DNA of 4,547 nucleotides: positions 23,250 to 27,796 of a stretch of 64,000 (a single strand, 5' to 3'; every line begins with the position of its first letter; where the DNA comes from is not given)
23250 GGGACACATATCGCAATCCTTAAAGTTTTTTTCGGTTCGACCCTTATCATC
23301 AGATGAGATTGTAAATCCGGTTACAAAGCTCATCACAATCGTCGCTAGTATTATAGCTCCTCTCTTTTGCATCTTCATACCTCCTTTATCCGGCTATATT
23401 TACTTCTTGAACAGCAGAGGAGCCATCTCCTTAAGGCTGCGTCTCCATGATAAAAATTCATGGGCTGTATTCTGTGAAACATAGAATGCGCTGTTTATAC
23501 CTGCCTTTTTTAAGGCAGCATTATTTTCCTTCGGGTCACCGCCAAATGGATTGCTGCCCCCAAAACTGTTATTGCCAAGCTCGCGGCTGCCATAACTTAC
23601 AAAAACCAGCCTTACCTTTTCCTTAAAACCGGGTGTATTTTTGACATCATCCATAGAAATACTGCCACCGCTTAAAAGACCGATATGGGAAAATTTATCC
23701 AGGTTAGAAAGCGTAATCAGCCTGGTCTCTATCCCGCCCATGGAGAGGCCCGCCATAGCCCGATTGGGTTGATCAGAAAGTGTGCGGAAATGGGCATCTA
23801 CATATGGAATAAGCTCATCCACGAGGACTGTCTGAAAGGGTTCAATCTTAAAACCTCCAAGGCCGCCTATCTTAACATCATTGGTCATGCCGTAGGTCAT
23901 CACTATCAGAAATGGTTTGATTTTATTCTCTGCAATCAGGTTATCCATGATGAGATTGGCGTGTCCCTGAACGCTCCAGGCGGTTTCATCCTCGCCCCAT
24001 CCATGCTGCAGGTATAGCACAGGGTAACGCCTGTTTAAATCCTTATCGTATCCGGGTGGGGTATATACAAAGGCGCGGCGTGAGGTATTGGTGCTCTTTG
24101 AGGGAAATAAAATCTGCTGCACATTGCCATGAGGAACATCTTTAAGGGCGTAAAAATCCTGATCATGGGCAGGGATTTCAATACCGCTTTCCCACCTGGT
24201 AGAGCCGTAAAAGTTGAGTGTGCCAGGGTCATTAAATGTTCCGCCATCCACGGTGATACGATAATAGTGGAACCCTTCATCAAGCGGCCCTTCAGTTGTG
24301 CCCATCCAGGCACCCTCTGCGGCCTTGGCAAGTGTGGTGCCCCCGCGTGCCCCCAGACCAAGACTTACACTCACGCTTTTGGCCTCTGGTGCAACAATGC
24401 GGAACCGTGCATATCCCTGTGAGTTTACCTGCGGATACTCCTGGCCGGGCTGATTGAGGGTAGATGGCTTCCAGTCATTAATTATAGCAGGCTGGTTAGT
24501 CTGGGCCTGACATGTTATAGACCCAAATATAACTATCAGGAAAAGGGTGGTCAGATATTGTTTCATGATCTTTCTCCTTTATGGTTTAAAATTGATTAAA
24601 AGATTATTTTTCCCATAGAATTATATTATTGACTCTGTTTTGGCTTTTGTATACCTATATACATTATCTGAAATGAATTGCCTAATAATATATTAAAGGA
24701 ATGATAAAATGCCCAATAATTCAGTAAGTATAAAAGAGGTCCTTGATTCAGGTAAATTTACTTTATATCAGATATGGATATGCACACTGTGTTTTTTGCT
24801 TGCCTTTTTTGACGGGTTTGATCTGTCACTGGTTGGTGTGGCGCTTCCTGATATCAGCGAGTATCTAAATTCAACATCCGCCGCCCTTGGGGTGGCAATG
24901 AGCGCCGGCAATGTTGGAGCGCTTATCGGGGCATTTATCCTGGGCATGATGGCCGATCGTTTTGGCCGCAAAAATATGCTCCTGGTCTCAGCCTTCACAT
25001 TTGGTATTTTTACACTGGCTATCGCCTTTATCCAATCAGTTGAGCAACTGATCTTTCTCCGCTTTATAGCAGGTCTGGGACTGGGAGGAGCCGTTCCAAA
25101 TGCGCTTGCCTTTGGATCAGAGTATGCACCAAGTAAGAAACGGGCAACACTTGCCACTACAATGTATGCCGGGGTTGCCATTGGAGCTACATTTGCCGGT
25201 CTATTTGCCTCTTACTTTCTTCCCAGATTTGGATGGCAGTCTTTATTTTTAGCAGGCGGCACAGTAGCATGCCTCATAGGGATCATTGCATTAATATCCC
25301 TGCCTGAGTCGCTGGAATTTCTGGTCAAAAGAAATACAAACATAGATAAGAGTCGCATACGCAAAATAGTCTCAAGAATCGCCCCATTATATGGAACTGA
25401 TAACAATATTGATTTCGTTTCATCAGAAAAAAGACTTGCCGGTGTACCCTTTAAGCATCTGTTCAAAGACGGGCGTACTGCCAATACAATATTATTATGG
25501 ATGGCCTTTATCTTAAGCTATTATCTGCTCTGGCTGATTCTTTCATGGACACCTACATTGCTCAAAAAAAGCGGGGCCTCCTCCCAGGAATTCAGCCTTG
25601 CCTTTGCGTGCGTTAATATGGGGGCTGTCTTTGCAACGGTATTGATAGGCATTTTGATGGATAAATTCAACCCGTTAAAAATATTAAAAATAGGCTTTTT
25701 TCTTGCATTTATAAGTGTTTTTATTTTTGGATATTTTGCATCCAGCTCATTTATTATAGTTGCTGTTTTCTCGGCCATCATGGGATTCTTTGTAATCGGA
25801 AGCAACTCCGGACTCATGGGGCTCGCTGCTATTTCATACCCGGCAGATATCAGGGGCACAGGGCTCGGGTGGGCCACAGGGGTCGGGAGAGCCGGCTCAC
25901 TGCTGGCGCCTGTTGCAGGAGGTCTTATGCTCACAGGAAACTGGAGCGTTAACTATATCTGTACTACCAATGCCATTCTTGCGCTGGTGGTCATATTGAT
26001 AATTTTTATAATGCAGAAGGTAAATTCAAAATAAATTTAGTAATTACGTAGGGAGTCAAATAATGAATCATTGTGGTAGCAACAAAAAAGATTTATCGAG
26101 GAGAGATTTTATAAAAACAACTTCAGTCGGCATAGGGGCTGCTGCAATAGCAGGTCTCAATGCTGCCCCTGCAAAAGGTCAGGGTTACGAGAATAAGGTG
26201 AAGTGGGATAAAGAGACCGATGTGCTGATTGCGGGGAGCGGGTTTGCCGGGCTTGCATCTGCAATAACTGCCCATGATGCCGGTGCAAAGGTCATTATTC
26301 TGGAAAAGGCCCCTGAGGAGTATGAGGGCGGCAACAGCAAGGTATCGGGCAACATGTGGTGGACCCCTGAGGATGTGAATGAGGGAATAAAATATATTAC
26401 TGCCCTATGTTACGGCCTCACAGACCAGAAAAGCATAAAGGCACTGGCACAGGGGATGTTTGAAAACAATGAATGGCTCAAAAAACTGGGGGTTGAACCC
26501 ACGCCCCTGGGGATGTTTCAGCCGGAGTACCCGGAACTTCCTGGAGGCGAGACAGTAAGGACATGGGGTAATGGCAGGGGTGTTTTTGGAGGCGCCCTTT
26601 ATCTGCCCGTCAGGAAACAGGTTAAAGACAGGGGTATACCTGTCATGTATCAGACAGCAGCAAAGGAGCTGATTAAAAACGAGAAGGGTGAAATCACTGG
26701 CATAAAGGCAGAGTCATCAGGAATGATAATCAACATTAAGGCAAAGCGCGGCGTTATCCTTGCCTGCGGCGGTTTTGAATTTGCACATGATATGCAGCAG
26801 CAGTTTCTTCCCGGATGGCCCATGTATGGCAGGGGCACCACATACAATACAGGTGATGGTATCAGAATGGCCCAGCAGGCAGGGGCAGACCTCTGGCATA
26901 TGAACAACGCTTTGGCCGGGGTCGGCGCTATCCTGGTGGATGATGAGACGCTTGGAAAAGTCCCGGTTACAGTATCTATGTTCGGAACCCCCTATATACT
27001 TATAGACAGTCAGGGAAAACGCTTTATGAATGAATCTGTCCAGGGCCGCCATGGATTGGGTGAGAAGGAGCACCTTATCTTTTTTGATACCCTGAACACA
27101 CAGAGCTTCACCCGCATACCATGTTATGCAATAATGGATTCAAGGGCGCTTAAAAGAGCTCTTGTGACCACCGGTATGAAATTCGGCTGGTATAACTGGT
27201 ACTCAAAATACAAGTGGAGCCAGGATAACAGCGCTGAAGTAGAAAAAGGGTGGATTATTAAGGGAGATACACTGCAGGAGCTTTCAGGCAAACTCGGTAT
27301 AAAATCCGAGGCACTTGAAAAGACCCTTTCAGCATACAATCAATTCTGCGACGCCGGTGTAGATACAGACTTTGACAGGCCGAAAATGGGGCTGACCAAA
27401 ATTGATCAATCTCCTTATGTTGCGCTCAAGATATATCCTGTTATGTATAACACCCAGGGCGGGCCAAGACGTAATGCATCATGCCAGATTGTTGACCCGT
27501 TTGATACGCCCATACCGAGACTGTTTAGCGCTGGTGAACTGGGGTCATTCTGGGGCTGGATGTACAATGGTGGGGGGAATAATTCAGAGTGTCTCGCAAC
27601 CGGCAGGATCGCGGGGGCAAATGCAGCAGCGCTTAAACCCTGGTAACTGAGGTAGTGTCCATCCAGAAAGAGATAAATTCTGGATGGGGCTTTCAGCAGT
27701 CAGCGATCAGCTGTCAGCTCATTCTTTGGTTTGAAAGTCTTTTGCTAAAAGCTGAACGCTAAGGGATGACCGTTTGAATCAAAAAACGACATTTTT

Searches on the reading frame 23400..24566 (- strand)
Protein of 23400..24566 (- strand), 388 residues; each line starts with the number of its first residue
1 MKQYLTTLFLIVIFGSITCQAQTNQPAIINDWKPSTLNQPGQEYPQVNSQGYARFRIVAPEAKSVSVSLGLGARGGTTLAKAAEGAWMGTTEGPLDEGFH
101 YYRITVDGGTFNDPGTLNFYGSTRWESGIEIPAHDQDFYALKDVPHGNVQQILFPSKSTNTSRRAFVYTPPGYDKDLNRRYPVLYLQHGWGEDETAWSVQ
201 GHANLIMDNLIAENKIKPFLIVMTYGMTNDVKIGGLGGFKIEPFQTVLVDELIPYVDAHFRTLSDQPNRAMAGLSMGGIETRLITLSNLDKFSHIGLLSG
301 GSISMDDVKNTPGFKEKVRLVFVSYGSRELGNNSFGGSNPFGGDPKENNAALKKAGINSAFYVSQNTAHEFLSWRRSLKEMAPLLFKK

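Call 25: search_protein_families(library=pfam, proteins=[window:23400-24566:-], max_evalue=0.00001)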
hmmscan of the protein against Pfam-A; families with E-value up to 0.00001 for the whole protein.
window:23400-24566:- (388 aa): 1 family
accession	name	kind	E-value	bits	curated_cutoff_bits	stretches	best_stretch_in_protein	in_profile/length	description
PF00756.26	Esterase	-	1.2e-19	71.5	22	1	156-301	1-149/251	Putative esterase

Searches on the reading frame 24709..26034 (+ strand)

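Call 25: search_protein_families(library=pfam, proteins=[window:24709-26034:+], max_evalue=0.00001)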
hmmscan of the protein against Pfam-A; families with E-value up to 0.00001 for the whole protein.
window:24709-26034:+ (441 aa): 3 families
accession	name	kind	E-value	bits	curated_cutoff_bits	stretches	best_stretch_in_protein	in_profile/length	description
PF07690.21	MFS_1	-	1.1e-49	169.6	33.4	2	29-289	2-233/347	Major Facilitator Superfamily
PF00083.30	Sugar_tr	-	1.3e-27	97.3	22.3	1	38-434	15-435/452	Sugar (and other) transporter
PF06779.20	MFS_4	-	8.2e-08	32.4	26.3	1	46-199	16-172/364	Uncharacterised MFS-type transporter YbfB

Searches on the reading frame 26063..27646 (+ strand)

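Call 25: search_protein_families(library=pfam, proteins=[window:26063-27646:+], max_evalue=0.00001)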
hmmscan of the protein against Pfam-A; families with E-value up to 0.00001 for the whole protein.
window:26063-27646:+ (527 aa): 4 families
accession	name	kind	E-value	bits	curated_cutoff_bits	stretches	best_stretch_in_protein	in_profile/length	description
PF00890.30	FAD_binding_2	-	1.8e-44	153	20.4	1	53-507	1-413/414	FAD binding domain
PF01266.30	DAO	-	1.5e-08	35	27.9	1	53-253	1-223/353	FAD dependent oxidoreductase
PF12831.13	FAD_oxidored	-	7.1e-08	32.6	27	1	53-229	1-139/416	FAD dependent oxidoreductase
PF03486.20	HI0933_like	-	7.7e-07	29.2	50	0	53-84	2-33/244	HI0933-like protein Rossmann domain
